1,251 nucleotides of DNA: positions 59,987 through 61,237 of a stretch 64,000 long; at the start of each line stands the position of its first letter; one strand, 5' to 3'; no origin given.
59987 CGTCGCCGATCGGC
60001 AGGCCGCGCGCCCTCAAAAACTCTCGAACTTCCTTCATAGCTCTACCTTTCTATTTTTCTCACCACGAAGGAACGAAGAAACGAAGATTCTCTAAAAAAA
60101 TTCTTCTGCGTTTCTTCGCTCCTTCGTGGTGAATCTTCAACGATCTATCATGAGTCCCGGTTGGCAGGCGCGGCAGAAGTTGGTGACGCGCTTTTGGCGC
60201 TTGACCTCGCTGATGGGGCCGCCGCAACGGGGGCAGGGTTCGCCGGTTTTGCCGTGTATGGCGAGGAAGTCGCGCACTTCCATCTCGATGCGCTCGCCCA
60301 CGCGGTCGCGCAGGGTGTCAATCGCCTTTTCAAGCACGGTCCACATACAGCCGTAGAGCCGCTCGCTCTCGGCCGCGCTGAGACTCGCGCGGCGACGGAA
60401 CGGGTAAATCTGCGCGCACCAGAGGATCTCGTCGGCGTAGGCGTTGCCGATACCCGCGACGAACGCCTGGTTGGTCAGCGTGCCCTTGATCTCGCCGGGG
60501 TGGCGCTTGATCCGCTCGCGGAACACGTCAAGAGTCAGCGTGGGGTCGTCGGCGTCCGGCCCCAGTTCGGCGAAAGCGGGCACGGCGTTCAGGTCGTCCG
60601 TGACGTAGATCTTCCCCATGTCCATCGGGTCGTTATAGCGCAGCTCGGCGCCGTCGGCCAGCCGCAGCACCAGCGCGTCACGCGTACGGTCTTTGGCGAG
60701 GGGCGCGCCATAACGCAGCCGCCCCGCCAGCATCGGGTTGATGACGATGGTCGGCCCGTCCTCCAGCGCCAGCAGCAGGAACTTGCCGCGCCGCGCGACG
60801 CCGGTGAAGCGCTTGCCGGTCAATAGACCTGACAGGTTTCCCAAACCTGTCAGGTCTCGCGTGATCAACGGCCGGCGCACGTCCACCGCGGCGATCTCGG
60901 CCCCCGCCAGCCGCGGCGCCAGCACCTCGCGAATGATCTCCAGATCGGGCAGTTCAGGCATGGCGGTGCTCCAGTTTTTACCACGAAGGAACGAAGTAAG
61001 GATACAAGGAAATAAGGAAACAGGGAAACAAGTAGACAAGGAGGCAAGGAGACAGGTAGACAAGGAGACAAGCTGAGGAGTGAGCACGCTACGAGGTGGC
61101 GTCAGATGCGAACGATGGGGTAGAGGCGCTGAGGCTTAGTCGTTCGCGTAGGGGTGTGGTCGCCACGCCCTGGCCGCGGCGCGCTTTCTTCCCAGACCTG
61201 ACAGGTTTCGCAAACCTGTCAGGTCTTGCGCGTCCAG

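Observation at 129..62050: Nearly every intergenic gap carries hairpin or palindromic elements from at least 6-8 families, many built from tandem 7-13 nt words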

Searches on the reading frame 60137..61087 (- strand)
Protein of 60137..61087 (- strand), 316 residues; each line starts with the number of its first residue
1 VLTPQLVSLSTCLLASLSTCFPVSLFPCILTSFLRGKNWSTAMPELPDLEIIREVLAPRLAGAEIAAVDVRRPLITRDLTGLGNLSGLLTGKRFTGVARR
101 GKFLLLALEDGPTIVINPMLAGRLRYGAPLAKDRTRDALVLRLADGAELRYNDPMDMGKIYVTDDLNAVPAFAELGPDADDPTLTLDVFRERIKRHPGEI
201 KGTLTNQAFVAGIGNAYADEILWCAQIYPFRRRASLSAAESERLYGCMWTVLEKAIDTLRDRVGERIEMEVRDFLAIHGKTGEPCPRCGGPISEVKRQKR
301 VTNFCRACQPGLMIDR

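Call 41: search_protein_families(library=pfam, proteins=[window:60137-61087:-], max_evalue=0.00001)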
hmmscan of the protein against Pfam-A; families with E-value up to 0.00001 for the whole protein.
window:60137-61087:- (316 aa): 3 families
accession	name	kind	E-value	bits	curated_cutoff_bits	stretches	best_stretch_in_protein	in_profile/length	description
PF01149.29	Fapy_DNA_glyco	-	9.3e-23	81.5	25.5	1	43-159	1-116/117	Formamidopyrimidine-DNA glycosylase N-terminal domain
PF06831.19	H2TH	-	2.9e-18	66.1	34.7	1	175-258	1-84/93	Formamidopyrimidine-DNA glycosylase H2TH domain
PF06827.20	zf-FPG_IleRS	-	3.8e-07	30.2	21.3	1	282-310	1-29/30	Zinc finger found in FPG and IleRS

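Call 43: search_solved_structures(query=window:60137-60964:-, show_alignments=2, max_evalue=1e-10)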
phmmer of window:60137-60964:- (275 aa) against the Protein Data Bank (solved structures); distinct sequences matched with E-value up to 1e-10: 36.
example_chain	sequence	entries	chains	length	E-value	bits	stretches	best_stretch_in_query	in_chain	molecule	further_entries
1tdz_A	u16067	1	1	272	3.2e-39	138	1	2-268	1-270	formamidopyrimidine-DNA glycosylase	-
1pji_A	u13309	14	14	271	1.7e-38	135.6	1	3-268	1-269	Formamidopyrimidine-DNA glycosylase | DNA glycosylase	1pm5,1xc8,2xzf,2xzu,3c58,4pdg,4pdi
6fl1_A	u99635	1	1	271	1.9e-38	135.5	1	3-268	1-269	Formamidopyrimidine-DNA glycosylase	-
6h0s_A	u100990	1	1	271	2e-38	135.4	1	3-268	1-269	Formamidopyrimidine-DNA glycosylase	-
6rnr_A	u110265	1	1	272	2.5e-38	135.1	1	3-268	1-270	Formamidopyrimidine-DNA glycosylase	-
4cis_A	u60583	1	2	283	5.2e-38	134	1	2-269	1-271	FORMAMIDOPYRIMIDIN DNA GLYCOSYLASE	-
1kfv_A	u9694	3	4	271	9.7e-38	133.1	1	4-268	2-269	Formamido-pyrimidine DNA glycosylase | Formamidopyrimidine-DNA glycosylase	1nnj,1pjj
4pcz_A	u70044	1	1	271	1.6e-37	132.4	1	3-268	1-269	Formamidopyrimidine-DNA glycosylase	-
1l1t_A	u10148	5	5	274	3.9e-37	131.2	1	2-268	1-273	MutM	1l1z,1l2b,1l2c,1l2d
1r2y_A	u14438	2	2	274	1e-36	129.8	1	2-268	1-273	MutM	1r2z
2f5n_A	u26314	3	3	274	5.1e-36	127.5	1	2-268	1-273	formamidopyrimidine-DNA glycosidase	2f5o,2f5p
2f5q_A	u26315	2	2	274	1.3e-35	126.2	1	2-268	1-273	formamidopyrimidine-DNA glycosidase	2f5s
4pd2_A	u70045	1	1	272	1.9e-35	125.6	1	3-268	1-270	Formamidopyrimidine-DNA glycosylase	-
3sas_A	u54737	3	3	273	2.7e-35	125.1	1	3-268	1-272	DNA GLYCOSYLASE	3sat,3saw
3sar_A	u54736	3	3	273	2.7e-35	125.1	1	3-268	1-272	Formamidopyrimidine-DNA glycosylase | DNA GLYCOSYLASE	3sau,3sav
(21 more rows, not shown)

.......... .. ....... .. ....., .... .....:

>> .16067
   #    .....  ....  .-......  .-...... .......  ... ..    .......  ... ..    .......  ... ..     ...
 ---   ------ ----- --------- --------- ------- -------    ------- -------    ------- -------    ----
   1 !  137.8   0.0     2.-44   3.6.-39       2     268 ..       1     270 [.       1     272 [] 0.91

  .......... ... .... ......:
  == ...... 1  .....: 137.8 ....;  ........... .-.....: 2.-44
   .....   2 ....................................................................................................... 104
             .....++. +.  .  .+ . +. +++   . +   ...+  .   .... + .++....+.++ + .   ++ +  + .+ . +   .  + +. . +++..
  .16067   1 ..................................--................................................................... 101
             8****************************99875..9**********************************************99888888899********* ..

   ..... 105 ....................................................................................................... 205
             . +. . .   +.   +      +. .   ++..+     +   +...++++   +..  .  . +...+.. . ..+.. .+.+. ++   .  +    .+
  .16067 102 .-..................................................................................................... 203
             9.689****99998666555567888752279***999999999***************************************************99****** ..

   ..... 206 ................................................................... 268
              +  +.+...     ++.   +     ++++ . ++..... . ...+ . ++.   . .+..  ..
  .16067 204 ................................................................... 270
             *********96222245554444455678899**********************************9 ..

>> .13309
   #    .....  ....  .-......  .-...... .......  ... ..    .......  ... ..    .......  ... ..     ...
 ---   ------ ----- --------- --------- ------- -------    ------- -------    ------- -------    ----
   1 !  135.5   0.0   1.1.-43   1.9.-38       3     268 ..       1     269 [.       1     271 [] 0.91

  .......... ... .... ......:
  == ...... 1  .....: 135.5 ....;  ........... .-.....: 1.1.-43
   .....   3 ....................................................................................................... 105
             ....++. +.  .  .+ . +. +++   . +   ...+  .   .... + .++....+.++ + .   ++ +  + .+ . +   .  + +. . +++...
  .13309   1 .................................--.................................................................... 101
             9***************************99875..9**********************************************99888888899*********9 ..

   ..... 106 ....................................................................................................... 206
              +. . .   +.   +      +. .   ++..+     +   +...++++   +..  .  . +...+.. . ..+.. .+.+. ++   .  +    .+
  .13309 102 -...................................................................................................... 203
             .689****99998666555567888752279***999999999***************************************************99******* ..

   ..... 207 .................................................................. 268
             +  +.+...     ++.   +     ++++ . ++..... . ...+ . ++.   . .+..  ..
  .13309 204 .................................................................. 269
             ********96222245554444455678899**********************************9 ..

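Call 59: find_homologous_proteins(query=window:60137-60961:-, max_evalue=1e-40)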
Query window:60137-60961:- (274 aa): 5143 proteins with E <= 1e-40 among 8000 candidates; the best 120 are listed.
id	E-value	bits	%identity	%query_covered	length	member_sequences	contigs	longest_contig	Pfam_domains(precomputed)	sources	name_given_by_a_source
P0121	4.6e-180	615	100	100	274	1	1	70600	PF06831.20,PF01149.30,PF06827.21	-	-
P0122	1.7e-142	492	80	100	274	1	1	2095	PF06831.20,PF01149.30,PF06827.21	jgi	jgi:formamidopyrimidine-DNA glycosylase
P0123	2.0e-138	478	79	100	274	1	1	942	PF06831.20,PF01149.30,PF06827.21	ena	-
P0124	7.9e-137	473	77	100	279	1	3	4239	PF06831.20,PF01149.30,PF06827.21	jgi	jgi:formamidopyrimidine-DNA glycosylase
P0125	1.2e-132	459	75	100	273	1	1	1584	PF06831.20,PF01149.30,PF06827.21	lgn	-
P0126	1.0e-131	456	76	99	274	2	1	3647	PF06831.20,PF01149.30,PF06827.21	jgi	jgi:formamidopyrimidine-DNA glycosylase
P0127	3.6e-127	441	71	100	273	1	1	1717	PF06831.20,PF01149.30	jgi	jgi:formamidopyrimidine-DNA glycosylase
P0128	5.2e-127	441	72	100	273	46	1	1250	PF06831.20,PF01149.30,PF06827.21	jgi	-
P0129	4.6e-126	438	71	100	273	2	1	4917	PF06831.20,PF01149.30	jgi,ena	-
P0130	4.7e-126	438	70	100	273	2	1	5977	PF06831.20,PF01149.30,PF06827.21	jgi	jgi:formamidopyrimidine-DNA glycosylase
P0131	8.1e-126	437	70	100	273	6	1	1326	PF06831.20,PF01149.30,PF06827.21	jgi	jgi:formamidopyrimidine-DNA glycosylase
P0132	1.1e-125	436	70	100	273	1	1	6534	PF06831.20,PF01149.30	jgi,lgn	jgi:formamidopyrimidine-DNA glycosylase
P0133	1.7e-125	436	70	100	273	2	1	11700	PF06831.20,PF01149.30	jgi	jgi:formamidopyrimidine-DNA glycosylase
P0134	1.7e-125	436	69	100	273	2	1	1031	PF06831.20,PF01149.30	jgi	-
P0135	2.3e-125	435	70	100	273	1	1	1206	PF06831.20,PF01149.30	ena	-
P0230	7.5e-117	407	91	72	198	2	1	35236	PF06831.20,PF06827.21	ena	-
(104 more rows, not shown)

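Call 61: find_encoding_contigs(protein=P0230, flank=10000, max_places=2)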
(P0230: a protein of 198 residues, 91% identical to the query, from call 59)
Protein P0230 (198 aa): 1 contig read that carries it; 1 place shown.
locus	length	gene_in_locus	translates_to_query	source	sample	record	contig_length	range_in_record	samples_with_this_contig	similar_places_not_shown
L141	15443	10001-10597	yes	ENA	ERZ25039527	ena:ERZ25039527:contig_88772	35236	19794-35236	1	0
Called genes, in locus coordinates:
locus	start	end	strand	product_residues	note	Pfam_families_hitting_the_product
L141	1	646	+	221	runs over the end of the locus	PF25873:WHD_MalT (weak)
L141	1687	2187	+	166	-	PF17874:TPR_MalT (weak)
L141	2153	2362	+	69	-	PF08281:Sigma70_r4_2 (weak), PF00196:GerE, PF13384:HTH_23, PF08279:HTH_11 (faint)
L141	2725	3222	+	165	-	PF02492:cobW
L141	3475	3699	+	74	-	-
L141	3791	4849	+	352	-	PF13191:AAA_16, PF13401:AAA_22, PF25873:WHD_MalT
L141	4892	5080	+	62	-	-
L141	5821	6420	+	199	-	PF17874:TPR_MalT, PF13384:HTH_23 (faint), PF00196:GerE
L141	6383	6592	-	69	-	-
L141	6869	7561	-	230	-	PF00266:Aminotran_5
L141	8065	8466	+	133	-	-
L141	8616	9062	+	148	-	PF00248:Aldo_ket_red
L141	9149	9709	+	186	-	PF00248:Aldo_ket_red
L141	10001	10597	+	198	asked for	PF06831:H2TH, PF06827:zf-FPG_IleRS (weak)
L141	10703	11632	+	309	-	PF01136:Peptidase_U32 (weak)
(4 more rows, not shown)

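Call 62: find_encoding_contigs(protein=P0122, flank=3000, max_places=2)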
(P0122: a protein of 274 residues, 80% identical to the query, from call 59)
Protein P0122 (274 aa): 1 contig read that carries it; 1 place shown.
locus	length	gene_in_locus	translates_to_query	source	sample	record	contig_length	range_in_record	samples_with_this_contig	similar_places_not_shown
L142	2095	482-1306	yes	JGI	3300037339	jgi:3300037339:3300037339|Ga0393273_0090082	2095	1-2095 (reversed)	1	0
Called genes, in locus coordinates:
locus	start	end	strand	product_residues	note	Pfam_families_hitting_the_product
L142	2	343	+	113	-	?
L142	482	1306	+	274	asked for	PF01149:Fapy_DNA_glyco, PF06831:H2TH, PF06827:zf-FPG_IleRS (weak)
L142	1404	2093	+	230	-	?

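Call 63: find_encoding_contigs(protein=P0126, flank=4000, max_places=2)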
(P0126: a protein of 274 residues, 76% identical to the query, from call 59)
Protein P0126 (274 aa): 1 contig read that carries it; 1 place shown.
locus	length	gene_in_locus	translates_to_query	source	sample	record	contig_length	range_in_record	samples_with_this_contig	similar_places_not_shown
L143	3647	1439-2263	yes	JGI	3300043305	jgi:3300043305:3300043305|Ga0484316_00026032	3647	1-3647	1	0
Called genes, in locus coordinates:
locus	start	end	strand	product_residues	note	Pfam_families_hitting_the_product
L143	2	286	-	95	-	?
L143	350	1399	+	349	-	PF00248:Aldo_ket_red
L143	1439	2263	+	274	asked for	PF01149:Fapy_DNA_glyco, PF06831:H2TH, PF06827:zf-FPG_IleRS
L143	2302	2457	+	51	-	-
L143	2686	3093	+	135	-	-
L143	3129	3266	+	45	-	-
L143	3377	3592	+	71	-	-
